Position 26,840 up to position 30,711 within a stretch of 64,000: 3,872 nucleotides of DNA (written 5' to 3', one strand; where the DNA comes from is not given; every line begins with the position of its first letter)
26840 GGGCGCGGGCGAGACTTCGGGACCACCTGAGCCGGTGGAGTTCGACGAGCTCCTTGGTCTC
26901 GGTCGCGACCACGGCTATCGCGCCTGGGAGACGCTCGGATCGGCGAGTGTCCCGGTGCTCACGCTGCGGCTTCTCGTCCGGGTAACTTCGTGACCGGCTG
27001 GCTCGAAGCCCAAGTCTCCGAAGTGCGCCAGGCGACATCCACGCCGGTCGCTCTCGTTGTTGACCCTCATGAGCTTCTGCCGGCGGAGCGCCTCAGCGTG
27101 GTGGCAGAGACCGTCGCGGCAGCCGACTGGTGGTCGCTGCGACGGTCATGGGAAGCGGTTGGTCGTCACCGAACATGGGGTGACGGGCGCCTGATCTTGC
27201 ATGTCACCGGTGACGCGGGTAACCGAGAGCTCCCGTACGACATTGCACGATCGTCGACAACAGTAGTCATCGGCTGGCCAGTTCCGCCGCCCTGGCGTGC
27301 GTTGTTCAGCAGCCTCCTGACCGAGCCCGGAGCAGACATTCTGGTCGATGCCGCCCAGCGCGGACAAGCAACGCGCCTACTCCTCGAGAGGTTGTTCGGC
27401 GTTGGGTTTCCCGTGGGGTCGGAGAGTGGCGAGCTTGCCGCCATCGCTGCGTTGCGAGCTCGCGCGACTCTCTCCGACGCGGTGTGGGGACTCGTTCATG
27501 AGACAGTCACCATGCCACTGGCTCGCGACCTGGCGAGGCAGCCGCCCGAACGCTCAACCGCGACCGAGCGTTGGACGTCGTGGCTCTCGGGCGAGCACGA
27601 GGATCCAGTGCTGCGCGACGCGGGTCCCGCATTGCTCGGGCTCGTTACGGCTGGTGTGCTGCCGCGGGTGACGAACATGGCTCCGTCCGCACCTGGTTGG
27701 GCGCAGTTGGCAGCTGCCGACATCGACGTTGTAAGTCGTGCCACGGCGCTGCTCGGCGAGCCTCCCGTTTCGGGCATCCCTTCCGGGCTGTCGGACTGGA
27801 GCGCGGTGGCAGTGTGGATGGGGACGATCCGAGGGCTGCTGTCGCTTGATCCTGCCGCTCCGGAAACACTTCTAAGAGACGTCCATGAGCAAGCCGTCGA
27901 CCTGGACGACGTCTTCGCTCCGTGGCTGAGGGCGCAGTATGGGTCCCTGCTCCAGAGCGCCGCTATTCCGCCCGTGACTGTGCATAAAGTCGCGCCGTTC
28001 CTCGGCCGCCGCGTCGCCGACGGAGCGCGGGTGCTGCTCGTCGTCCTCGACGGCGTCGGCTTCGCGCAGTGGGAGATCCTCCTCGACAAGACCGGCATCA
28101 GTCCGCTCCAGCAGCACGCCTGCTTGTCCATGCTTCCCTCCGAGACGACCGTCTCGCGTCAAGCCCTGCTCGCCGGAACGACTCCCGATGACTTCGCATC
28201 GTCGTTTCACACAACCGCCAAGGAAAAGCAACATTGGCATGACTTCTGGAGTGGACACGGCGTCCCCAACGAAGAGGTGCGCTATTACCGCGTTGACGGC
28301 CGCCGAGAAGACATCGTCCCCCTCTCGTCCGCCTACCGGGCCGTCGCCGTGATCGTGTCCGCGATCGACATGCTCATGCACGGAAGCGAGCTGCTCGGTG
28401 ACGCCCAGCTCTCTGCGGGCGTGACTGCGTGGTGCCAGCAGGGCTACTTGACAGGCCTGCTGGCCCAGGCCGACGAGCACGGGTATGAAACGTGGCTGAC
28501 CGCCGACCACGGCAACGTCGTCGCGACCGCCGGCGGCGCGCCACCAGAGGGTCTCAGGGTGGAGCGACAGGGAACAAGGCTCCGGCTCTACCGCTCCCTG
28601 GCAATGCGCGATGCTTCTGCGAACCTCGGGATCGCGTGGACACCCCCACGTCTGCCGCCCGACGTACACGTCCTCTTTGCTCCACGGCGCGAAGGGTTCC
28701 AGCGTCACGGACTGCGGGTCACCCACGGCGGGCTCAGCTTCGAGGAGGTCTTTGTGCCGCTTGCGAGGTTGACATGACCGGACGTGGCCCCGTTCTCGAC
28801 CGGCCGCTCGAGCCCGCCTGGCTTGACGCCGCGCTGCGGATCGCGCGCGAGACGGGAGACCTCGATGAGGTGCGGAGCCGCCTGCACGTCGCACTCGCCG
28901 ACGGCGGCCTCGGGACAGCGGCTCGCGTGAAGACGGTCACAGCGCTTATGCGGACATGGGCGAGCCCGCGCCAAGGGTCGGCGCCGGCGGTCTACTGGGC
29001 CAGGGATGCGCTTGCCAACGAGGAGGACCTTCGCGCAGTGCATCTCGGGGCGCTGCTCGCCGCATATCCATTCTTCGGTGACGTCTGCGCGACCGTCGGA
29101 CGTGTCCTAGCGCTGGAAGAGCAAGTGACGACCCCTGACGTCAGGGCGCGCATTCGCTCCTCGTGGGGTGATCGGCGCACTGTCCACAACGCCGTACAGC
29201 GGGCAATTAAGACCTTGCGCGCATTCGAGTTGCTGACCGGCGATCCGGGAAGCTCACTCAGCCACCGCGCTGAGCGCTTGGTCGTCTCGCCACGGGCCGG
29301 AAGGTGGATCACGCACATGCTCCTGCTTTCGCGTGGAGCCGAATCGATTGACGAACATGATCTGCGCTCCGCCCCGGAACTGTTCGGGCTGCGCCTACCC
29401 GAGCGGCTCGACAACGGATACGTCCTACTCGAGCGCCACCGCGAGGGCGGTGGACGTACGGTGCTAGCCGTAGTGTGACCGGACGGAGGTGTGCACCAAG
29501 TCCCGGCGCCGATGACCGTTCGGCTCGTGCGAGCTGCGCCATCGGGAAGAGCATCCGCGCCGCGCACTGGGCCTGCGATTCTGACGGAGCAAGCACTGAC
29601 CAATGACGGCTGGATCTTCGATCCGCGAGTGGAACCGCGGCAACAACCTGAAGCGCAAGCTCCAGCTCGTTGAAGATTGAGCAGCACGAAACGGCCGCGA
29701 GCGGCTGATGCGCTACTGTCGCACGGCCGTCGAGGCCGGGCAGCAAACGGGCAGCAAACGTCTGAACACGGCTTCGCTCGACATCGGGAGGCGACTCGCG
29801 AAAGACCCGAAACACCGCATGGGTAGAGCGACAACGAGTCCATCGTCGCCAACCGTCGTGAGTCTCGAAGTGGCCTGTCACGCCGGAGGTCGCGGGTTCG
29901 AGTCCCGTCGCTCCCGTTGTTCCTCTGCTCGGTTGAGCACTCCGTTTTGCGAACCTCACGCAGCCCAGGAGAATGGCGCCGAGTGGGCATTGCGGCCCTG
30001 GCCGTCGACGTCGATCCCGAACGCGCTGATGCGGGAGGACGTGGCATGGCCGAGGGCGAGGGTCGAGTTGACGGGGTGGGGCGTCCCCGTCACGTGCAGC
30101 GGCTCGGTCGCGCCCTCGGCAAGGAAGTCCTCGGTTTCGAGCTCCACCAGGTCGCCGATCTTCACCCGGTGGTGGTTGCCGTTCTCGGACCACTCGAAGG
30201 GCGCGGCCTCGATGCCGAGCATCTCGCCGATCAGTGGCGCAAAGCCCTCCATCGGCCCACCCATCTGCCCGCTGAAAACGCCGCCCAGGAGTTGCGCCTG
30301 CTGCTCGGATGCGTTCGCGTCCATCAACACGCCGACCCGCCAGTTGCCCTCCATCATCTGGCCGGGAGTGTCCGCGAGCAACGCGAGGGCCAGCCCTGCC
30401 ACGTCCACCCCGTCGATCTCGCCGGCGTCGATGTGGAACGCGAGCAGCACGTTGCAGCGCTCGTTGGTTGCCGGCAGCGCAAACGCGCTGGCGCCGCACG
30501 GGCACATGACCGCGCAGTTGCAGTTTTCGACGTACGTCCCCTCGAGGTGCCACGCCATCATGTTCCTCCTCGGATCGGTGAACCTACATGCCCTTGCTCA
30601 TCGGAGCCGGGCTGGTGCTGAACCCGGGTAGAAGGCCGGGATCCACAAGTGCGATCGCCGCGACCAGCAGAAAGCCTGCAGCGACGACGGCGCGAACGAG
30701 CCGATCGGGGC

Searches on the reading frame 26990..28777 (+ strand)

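Call 41: search_protein_families(library=pfam, proteins=[window:26990-28777:+], max_evalue=0.001)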
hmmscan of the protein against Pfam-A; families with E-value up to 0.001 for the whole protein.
window:26990-28777:+ (595 aa): 1 family
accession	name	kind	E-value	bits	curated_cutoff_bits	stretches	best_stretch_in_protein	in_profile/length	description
PF08665.17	PglZ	-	1.3e-14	55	25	1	347-511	2-174/179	PglZ domain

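Call 49: search_protein_families(library=padloc, proteins=[window:26990-28777:+], max_evalue=0.00001)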
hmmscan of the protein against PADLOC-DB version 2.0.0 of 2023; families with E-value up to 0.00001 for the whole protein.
window:26990-28777:+ (595 aa): 4 families
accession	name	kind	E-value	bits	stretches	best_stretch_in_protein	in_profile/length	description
PDLC02558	PglZ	-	6.4e-68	227.6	1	267-594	320-661/666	PglZ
PDLC02556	PglZ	-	9.7e-41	138.1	1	303-593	334-636/641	PglZ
PDLC02565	PglZ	-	9.8e-13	45.3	1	268-593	409-731/910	PglZ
PDLC02555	PglZ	-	1.7e-09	34.8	1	347-592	367-609/613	PglZ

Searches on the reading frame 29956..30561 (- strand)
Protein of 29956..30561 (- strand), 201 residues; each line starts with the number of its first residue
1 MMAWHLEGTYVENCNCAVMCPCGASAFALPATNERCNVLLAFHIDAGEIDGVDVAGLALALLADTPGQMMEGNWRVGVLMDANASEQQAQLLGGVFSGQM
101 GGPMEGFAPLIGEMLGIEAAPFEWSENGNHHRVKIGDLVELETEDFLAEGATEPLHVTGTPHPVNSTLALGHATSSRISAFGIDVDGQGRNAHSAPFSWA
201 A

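Call 70: search_protein_families(library=pfam, proteins=[window:29956-30561:-], max_evalue=0.001)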
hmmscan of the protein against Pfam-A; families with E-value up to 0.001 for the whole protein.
window:29956-30561:- (201 aa): 1 family
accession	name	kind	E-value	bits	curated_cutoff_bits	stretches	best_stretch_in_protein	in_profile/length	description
PF07040.16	DUF1326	-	6e-53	180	25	1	12-191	1-177/177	Protein of unknown function (DUF1326)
